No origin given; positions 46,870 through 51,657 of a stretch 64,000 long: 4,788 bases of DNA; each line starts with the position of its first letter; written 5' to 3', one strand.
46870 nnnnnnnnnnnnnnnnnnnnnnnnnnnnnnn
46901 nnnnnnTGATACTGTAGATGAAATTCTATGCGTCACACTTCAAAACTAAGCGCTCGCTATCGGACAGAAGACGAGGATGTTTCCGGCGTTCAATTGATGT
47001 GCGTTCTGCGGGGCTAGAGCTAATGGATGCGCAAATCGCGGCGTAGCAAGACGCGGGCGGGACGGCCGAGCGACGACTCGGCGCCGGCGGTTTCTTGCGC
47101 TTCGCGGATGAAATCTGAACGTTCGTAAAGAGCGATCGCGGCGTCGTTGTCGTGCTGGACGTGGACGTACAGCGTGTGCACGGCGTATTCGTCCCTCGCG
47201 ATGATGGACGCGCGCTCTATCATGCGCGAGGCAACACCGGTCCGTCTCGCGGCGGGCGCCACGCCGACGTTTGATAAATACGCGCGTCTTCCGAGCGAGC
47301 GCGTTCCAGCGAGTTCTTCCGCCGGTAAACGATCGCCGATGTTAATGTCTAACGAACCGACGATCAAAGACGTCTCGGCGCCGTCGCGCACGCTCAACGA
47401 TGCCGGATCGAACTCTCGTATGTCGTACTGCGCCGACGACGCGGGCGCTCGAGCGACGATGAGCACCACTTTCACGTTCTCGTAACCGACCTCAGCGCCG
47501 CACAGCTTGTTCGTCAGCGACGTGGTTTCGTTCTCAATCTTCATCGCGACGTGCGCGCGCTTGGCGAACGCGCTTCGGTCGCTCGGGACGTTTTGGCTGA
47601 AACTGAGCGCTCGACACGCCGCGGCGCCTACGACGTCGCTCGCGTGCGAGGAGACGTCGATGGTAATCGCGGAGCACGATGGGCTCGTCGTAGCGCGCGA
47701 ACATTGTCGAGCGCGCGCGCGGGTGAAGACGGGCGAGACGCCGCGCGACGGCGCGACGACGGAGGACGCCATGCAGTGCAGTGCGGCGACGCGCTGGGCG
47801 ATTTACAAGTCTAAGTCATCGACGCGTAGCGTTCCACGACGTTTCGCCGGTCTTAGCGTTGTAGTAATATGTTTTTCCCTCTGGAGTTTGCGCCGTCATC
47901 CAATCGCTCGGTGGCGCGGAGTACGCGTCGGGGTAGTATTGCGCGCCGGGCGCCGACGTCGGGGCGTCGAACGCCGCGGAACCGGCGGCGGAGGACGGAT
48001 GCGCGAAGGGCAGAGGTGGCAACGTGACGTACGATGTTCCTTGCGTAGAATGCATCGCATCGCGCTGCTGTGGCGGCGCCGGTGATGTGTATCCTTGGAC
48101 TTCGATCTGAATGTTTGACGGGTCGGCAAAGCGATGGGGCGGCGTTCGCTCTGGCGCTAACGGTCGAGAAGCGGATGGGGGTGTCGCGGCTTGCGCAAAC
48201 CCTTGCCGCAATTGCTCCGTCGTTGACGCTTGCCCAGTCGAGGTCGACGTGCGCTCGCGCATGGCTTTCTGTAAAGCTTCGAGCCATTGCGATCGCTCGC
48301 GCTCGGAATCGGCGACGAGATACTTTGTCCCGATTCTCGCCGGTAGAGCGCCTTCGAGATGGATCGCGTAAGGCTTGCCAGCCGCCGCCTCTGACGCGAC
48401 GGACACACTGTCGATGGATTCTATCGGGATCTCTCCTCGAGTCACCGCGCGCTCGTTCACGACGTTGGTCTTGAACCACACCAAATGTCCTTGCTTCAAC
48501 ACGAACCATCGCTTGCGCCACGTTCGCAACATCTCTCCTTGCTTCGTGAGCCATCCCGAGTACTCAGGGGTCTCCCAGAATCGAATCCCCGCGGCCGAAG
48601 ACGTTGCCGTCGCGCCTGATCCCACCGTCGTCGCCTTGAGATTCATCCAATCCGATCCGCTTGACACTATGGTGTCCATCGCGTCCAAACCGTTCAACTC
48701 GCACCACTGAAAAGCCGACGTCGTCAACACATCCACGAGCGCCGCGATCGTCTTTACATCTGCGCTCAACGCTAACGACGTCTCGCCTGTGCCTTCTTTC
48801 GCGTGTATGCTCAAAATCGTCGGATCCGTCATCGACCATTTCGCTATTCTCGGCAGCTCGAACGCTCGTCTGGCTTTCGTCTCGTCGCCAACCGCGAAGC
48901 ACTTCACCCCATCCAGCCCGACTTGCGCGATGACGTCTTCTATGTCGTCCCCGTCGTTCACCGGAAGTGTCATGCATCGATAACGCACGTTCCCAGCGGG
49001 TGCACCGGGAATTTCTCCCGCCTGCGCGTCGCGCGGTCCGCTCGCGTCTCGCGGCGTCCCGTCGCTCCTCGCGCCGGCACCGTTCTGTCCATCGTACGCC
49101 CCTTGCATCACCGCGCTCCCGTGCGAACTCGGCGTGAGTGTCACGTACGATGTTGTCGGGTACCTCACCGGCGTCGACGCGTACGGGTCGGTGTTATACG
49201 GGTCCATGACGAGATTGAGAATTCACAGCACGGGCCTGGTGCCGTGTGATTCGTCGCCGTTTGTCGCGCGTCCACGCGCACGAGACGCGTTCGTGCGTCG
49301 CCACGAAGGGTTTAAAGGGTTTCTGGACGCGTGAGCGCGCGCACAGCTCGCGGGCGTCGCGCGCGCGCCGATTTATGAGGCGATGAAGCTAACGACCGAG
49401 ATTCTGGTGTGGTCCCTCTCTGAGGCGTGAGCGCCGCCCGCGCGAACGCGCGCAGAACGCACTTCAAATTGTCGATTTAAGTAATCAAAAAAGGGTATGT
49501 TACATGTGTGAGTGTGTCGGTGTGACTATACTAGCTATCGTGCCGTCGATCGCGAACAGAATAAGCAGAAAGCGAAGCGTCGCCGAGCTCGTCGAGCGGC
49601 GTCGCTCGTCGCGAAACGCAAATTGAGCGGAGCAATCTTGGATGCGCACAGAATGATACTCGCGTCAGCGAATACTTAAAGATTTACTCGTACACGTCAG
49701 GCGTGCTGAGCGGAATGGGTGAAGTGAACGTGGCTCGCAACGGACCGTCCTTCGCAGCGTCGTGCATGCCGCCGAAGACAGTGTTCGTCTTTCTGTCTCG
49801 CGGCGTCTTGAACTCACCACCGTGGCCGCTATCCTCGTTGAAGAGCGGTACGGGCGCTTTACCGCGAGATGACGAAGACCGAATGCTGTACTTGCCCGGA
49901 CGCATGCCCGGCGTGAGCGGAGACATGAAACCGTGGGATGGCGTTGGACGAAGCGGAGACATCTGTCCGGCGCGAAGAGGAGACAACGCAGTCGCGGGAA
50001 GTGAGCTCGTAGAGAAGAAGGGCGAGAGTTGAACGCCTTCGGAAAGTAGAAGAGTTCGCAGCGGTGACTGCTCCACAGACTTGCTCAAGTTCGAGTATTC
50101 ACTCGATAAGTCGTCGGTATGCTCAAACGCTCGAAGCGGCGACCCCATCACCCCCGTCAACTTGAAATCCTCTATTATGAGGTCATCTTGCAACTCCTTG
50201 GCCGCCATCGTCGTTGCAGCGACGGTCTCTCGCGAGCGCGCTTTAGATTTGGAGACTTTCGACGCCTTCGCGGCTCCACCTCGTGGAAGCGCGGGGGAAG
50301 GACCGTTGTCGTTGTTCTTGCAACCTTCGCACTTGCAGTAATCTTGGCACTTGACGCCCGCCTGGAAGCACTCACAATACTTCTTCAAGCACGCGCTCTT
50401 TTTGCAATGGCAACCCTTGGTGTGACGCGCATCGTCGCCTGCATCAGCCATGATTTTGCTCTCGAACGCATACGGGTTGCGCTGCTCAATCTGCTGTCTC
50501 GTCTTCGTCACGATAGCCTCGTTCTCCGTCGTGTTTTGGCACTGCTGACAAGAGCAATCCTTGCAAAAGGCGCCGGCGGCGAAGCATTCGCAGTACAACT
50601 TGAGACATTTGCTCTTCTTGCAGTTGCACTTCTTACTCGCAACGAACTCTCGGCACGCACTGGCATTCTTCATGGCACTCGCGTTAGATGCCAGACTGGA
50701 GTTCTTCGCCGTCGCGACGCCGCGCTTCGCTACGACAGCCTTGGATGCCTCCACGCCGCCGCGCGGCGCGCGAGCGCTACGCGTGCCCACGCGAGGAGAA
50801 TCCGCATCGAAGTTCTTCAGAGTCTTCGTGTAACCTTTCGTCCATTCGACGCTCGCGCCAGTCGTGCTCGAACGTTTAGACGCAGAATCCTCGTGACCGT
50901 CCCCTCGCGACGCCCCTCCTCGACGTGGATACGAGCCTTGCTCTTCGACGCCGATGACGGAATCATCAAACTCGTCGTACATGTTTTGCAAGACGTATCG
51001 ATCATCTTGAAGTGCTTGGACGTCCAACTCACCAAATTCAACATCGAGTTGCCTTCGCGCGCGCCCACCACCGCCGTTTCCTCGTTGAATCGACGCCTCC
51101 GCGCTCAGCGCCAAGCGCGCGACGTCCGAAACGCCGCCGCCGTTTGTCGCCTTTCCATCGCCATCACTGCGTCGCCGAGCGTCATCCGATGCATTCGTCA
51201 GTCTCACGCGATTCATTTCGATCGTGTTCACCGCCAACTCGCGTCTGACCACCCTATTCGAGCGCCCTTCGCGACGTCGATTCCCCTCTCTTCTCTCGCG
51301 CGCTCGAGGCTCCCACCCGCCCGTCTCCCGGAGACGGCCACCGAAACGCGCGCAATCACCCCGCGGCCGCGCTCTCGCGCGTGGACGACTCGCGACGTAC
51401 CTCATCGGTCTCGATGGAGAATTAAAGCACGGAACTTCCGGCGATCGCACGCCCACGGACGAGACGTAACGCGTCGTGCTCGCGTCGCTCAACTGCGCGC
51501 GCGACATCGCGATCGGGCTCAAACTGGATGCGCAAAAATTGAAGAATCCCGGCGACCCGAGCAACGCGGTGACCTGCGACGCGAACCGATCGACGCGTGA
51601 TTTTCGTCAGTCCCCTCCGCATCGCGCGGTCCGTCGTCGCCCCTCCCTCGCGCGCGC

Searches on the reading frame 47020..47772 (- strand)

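Call 83: search_protein_families(library=pfam, proteins=[window:47020-47772:-], max_evalue=0.001)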
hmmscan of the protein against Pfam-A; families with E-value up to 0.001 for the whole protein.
window:47020-47772:- (250 aa): 4 families
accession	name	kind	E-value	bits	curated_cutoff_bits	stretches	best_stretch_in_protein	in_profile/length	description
PF00583.31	Acetyltransf_1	-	3.8e-12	46.9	20.7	1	128-221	38-116/116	Acetyltransferase (GNAT) family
PF13508.13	Acetyltransf_7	-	2.7e-07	31.3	27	1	163-222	29-83/84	Acetyltransferase (GNAT) domain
PF13673.13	Acetyltransf_10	-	1.7e-05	25.2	23.6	1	152-228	40-114/128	Acetyltransferase (GNAT) domain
PF08445.16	FR47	-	0.0001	22.6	22.1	1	162-224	20-80/86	FR47-like protein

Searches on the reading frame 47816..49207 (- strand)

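Call 83: search_protein_families(library=pfam, proteins=[window:47816-49207:-], max_evalue=0.001)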
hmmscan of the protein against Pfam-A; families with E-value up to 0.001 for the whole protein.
window:47816-49207:- (463 aa): 4 families
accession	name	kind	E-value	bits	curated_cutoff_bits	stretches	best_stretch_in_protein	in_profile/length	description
PF00169.35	PH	-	1.7e-16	61.1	25.1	1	215-317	2-105/105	PH domain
PF00397.32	WW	-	1.8e-09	37.9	26.9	1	433-459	2-29/31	WW domain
PF15413.13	PH_11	-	0.00059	20.7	30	1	222-315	10-101/101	Pleckstrin homology domain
PF15409.12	PH_8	-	0.00091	19.9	30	0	222-315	6-88/89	Pleckstrin homology domain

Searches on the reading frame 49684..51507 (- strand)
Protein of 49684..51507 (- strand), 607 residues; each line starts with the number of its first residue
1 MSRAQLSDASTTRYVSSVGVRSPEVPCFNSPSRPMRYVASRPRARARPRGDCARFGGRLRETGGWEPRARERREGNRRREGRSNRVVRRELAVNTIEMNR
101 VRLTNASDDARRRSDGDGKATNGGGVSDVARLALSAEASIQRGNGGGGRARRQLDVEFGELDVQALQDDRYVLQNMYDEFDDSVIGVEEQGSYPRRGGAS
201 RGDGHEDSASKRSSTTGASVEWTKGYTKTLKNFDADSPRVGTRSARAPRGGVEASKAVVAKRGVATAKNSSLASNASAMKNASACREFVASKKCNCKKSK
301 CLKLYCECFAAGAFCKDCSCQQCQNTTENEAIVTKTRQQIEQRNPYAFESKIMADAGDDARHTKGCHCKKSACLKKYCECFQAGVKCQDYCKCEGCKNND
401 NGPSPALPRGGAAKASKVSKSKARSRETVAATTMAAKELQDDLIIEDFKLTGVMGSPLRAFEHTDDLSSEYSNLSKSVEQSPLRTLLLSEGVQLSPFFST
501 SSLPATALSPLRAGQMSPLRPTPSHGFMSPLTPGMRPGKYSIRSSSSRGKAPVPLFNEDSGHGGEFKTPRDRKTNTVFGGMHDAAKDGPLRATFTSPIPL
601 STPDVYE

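Call 83: search_protein_families(library=pfam, proteins=[window:49684-51507:-], max_evalue=0.001)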
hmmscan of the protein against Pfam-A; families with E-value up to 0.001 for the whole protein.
window:49684-51507:- (607 aa): 1 family
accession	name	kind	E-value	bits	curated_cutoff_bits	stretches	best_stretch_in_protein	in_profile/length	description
PF03638.21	TCR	-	7.9e-25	87.3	23.5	2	364-399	2-37/38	Tesmin/TSO1-like CXC domain, cysteine-rich domain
